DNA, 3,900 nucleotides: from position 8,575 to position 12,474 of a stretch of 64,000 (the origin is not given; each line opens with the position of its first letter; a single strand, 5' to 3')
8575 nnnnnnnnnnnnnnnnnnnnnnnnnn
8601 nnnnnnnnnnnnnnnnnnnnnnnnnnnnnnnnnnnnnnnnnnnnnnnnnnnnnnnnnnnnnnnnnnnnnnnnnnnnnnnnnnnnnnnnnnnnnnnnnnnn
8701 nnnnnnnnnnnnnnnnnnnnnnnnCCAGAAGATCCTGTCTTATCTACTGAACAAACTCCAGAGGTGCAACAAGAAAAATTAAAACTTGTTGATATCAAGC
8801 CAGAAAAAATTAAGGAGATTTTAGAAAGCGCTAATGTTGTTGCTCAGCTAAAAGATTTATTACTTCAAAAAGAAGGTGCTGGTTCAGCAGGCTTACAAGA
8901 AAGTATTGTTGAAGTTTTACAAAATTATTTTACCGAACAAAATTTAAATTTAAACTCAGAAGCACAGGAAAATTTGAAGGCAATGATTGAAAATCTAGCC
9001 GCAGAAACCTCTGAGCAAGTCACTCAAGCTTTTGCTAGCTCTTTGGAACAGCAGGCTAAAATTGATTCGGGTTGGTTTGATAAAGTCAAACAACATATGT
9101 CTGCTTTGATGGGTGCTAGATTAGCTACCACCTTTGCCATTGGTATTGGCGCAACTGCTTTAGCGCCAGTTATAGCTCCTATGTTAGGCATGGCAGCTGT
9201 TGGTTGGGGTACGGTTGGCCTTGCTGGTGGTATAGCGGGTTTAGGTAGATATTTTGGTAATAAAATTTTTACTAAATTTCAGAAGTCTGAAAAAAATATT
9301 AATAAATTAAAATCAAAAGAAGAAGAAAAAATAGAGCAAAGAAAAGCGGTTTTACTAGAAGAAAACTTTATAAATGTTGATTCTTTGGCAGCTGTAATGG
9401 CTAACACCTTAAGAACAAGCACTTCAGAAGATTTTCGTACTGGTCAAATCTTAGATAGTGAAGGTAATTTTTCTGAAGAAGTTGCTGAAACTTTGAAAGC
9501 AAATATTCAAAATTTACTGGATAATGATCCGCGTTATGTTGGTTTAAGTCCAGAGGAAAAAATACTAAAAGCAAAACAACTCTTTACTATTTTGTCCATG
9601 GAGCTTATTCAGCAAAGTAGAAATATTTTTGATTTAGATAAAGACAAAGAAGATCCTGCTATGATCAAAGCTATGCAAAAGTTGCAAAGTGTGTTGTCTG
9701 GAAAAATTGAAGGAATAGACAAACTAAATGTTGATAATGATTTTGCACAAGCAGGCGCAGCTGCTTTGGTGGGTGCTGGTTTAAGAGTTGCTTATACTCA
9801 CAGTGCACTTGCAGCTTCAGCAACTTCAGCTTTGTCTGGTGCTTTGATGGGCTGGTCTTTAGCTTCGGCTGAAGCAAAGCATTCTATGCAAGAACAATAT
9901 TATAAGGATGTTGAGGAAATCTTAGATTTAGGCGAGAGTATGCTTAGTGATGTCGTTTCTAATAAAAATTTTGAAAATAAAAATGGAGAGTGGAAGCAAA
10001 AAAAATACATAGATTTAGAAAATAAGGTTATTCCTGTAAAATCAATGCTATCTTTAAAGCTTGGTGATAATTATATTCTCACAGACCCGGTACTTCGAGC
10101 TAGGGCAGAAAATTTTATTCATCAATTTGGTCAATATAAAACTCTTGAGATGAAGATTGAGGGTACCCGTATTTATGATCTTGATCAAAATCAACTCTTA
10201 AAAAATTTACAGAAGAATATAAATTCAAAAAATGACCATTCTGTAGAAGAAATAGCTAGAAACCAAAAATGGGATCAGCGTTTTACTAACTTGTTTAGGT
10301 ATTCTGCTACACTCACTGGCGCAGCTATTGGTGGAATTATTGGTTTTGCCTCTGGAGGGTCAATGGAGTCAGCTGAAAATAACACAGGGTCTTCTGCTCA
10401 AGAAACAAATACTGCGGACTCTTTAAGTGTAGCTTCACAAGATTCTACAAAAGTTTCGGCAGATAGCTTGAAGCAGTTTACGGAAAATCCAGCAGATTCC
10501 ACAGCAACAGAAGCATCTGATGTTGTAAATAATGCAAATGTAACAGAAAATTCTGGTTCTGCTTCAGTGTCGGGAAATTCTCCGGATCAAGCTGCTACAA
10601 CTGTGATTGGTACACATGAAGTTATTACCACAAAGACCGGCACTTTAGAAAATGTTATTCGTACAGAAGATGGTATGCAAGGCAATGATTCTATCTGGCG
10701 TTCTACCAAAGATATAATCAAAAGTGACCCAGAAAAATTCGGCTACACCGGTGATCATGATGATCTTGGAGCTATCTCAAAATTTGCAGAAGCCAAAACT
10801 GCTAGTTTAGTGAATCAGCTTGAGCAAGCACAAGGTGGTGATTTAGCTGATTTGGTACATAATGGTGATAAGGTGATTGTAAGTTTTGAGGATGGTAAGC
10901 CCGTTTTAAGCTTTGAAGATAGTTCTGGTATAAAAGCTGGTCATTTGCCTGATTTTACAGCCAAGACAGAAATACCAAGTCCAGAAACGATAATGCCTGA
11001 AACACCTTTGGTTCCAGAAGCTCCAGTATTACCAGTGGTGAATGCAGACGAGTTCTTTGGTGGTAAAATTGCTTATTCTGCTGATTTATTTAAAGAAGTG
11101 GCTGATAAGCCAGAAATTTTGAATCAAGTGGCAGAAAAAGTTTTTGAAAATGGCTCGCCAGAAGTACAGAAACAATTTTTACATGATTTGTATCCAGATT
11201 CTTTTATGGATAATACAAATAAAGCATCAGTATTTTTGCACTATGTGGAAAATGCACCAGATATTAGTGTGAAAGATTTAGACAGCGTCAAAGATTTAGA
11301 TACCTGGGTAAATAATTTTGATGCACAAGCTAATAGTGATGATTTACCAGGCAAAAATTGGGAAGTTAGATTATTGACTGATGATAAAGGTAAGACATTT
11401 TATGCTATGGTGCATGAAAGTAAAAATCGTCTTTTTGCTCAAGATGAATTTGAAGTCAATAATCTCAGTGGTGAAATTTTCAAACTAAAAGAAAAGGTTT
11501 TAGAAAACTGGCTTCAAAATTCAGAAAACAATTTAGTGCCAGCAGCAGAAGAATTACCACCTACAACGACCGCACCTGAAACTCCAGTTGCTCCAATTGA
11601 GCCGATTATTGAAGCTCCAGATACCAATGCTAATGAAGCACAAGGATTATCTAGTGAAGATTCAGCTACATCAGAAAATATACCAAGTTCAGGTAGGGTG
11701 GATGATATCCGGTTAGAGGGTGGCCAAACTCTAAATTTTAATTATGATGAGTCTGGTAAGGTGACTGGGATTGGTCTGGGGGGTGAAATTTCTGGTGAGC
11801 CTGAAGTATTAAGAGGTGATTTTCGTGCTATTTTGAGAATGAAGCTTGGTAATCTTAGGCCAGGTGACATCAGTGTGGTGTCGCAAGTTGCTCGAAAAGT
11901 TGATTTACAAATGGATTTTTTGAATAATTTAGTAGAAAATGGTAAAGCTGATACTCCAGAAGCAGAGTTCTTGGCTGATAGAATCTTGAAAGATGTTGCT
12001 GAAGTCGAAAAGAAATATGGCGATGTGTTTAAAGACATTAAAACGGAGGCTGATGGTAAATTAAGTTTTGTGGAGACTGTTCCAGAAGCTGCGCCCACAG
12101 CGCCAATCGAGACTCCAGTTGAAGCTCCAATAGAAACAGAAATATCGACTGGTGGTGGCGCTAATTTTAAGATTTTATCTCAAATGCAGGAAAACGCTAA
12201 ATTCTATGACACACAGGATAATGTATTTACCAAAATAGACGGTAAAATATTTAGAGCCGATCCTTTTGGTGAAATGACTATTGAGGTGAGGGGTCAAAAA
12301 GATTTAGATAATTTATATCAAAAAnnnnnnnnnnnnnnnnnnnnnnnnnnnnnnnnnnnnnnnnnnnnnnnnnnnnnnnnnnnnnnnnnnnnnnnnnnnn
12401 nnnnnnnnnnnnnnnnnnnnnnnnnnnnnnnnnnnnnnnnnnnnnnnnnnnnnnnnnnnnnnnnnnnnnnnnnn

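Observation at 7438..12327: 1629-aa acidic giant protein with embedded glycine-zipper membrane hairpins and Pro-Glu linkers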

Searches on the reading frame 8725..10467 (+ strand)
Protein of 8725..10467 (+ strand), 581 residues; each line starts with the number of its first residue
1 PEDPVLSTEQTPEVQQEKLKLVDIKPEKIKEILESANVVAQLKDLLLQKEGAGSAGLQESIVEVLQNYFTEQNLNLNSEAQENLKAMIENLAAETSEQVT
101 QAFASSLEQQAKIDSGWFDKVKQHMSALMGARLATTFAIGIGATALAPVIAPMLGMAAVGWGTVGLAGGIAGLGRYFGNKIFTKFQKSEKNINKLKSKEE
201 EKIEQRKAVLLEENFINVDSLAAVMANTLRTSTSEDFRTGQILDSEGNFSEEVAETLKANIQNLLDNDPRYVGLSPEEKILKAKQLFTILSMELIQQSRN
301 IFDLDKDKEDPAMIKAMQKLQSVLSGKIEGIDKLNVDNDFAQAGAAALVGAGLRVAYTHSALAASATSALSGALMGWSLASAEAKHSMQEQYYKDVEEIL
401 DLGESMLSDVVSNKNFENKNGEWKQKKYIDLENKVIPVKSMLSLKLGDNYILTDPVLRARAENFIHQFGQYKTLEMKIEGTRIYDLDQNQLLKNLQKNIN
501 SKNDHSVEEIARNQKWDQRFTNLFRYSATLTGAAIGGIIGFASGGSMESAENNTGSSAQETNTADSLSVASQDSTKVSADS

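Call 51: search_solved_structures(query=A3, max_evalue=10)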
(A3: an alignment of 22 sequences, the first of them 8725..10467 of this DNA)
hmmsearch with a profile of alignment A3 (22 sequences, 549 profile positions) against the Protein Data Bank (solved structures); distinct sequences matched with E-value up to 10: 11.
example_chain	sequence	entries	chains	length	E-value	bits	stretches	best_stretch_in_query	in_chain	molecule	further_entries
2x12_A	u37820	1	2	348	0.029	16.3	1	380-448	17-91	FIMBRIAE-ASSOCIATED PROTEIN FAP1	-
6ic4_A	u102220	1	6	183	0.21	13.5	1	245-289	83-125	Toluene tolerance efflux transporter (ABC superfamily, PerI-bind)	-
7d08_G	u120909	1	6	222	0.27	13.2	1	246-289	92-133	MCE family protein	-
6z5u_E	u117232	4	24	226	0.27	13.1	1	246-289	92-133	MCE family protein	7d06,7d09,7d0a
6uur_A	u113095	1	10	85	2.3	10.1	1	508-529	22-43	Major prion protein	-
9m70_A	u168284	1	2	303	2.6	9.9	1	340-398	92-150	Acetyl-coenzyme A carboxylase carboxyl transferase subunit beta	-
5epg_A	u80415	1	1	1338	2.9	9.8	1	67-144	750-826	Aldehyde oxidase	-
6q6q_A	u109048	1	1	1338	2.9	9.8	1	67-144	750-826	Aldehyde oxidase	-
7opn_A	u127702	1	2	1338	2.9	9.8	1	67-144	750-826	Aldehyde oxidase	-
4uhw_A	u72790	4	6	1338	2.9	9.8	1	67-144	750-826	ALDEHYDE OXIDASE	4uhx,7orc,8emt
7umq_J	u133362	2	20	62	3.1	9.7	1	508-528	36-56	Major prion protein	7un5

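Call 57: predict_structure(alignment_id=A3)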
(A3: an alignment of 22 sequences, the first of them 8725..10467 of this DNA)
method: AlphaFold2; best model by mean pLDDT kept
length: 581 residues; sequences in the alignment: 22
mean_pLDDT: 57.9   pTM: 0.56
mean pLDDT of the five models: 57.9, 56.3, 55.6, 55.0, 53.2
residues with pLDDT >= 90: 0; 70-90: 207; 50-70: 155; < 50: 219
segments of 3 or more residues with pLDDT < 50: 1-16, 124-182, 300-374, 376-378, 509-511, 513-518, 528-537, 539-541, 543-581
pLDDT, mean of each block of 10 residues (from residue 1): 37 46 79 74 70 74 82 70 81 85 81 65 46 37 35 29 31 40 51 67 81 79 84 66 61 74 76 77 76 62 37 39 33 31 36 39 45 48 60 77 79 62 68 74 59 78 81 60 61 63 53 48 50 44 40 28 26 29 31
secondary structure, 60 per line:
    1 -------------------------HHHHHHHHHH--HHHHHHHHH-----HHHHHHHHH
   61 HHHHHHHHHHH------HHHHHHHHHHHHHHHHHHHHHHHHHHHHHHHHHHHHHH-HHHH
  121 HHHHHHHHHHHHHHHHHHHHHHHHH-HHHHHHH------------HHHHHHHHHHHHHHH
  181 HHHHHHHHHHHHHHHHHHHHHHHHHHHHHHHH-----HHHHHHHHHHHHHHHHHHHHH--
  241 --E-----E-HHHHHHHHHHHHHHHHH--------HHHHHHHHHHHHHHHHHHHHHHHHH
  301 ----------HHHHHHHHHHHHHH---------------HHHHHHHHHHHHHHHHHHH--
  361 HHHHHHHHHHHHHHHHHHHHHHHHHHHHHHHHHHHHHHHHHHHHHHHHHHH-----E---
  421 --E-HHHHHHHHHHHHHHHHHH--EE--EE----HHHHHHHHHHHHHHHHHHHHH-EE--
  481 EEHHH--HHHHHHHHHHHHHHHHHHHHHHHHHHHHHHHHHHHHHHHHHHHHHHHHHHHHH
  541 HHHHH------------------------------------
elements in order: H26-35 H38-46 H52-71 H78-115 H117-145 H147-153 H166-212 H218-238 H251-267 H276-300 H311-324 H340-358 H361-411 H425-442 H455-475 H488-545
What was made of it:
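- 8758..10437 (+): Conserved core, aa 441-1000: all-helical and carrying the three hydrophobic segments. The AlphaFold2 model is all-helical with mean pLDDT 57.9; soluble helices score 70-85 (call 57).
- The core model has low confidence (pLDDT 57.9, below 50 in the hydrophobic parts) (call 57).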

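Call 61: fold_search(model_id=the predicted structure, library=pdb)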
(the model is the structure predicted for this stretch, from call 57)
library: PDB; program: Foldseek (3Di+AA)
matches with E <= 10: 49; with E <= 0.001: 0
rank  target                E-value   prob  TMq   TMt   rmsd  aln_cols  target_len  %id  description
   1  8ct1_A                6.1e-01  0.04  0.08  0.07  43.8       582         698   12  CryoEM structure of human S-OPA1 assembled on lipid membrane in membrane-adjacent state (released 2023-08-30)
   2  9ugy                  1.2e+00  0.04  0.08  0.10  26.0       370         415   11  Cryo-EM Structure of G6PT1 bound with GlcN6P (released 2026-01-07)
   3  9b3k_Z                1.7e+00  0.06  0.10  0.14  26.4       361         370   11  NorA in complex with Fab36 (NorA-BRIL fusion) (released 2024-12-11)
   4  8uc0                  1.8e+00  0.04  0.09  0.12  25.6       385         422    9  Endogenous ligand bound FLVCR1 (released 2024-03-27)
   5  7lo8_Z                1.9e+00  0.03  0.07  0.11  30.8       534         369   10  NorA in complex with Fab36 (released 2022-04-20)
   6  8qai_B                2.1e+00  0.06  0.11  0.15  29.8       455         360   14  X-ray crystal structure of a de novo designed single-chain parallel coiled-coil alpha-helical barrel with 7 inner heli (released 2024-07-03)
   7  9w1r                  2.2e+00  0.03  0.07  0.10  25.3       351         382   12  S-4048-bound human SLC37A4 monomer (released 2025-11-19)
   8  6kki                  2.7e+00  0.05  0.10  0.14  24.5       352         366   13  Crystal structure of Drug:Proton Antiporter-1 (DHA1) Family SotB, in the inward-occluded conformation (released 2020-07-29)
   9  8ubw                  2.7e+00  0.04  0.09  0.12  24.5       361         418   10  Choline-bound FLVCR1 (released 2024-03-27)
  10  9e5c_5k               2.8e+00  0.02  0.08  0.02  75.5       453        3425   10  Cryo-EM structure of 96 nm repeat of microtubule doublet from T. brucei flagellum (released 2025-03-12)
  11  6ql4_B                3.1e+00  0.02  0.08  0.07  38.1       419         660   13  Crystal structure of nucleotide-free Mgm1 (released 2019-07-03)
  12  7w5z_C3               3.3e+00  0.06  0.14  0.15  29.9       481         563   11  Cryo-EM structure of Tetrahymena thermophila mitochondrial complex IV, composite dimer model (released 2022-04-06)
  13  8r8q_A                3.3e+00  0.02  0.08  0.11  24.6       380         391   11  Lysosomal peptide transporter (released 2024-05-01)
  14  6wg3_D                3.8e+00  0.02  0.09  0.06  34.0       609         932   10  Cryo-EM structure of human Cohesin-NIPBL-DNA complex (released 2020-05-20)
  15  2fji_1                4.0e+00  0.04  0.10  0.14  30.1       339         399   11  Crystal structure of the C-terminal domain of the exocyst subunit Sec6p (released 2006-05-16)
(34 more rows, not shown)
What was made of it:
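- On ClyA-type alpha-pore-forming toxins: The core model itself has pLDDT 57.9 (calls 57, 61).
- Several ClyA-family toxins (SmhA/B, AhlB, MakA, PaxB) appear among the noise-level Foldseek hits of the core (call 61). Those hits have E of 5 or more and probability of 0.04 or less, on a low-confidence model (calls 57, 61).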

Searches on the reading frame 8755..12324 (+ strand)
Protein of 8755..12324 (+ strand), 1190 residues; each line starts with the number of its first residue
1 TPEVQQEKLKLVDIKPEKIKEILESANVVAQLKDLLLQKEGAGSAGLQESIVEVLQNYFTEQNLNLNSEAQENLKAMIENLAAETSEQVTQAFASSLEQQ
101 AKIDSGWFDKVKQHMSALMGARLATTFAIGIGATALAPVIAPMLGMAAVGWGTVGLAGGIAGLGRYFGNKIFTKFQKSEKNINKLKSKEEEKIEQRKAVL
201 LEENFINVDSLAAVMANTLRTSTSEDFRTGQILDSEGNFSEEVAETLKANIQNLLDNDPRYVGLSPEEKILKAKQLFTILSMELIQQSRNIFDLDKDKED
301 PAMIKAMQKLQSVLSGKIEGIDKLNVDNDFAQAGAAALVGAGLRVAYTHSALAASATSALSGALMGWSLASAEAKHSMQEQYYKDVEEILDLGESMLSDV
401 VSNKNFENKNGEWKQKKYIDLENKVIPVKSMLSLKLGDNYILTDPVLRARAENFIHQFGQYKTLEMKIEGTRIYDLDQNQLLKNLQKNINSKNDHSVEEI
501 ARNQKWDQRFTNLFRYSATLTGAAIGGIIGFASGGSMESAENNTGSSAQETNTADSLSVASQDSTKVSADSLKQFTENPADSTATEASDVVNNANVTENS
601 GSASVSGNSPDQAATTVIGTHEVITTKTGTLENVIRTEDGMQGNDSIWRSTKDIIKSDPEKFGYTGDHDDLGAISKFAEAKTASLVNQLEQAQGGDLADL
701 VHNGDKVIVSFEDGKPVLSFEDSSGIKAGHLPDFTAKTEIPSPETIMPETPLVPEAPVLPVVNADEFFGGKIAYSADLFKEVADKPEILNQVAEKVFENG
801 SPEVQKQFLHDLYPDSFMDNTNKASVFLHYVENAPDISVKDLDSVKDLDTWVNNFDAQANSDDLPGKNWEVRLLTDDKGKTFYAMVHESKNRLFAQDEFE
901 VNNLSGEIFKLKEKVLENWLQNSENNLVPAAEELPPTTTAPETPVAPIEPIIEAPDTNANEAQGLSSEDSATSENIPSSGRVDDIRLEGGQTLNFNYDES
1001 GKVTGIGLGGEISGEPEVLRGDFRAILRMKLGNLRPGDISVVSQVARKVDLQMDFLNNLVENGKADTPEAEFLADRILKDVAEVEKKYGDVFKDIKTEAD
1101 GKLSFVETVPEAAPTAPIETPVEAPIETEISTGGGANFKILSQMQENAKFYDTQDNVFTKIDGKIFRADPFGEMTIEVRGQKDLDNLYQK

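Call 31: search_protein_representatives(protein=window:8755-12324:+)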
Query: 1190 residues. Proteins with E-value up to 0.001 (for the whole library): 121; up to 1e-10: 54; up to 1e-30: 15. The best 121 are listed.
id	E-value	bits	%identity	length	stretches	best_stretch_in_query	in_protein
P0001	0.0e+00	2026.7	81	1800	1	4-1189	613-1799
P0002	0.0e+00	1026.1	49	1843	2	572-1187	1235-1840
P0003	2.6e-233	794.0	47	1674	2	6-956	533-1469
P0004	2.9e-205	701.1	43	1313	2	6-958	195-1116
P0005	1.1e-166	573.3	100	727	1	1-279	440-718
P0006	8.3e-143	494.3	42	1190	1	6-748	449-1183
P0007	1.8e-73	264.7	37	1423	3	523-954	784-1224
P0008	3.0e-73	264.0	40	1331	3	523-954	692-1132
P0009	3.1e-55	204.3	45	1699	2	746-948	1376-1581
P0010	3.0e-44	167.9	28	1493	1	6-748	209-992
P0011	1.9e-40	155.4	32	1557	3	628-734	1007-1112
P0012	7.3e-37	143.5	29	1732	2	141-735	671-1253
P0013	1.8e-33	132.2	44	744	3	629-735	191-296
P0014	9.9e-32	126.5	32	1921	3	20-737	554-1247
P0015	4.2e-31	124.4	29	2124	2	39-815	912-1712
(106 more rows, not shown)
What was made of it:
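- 121 representatives in the exhaustive search, 54 of them at E<=1e-10 (call 31).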
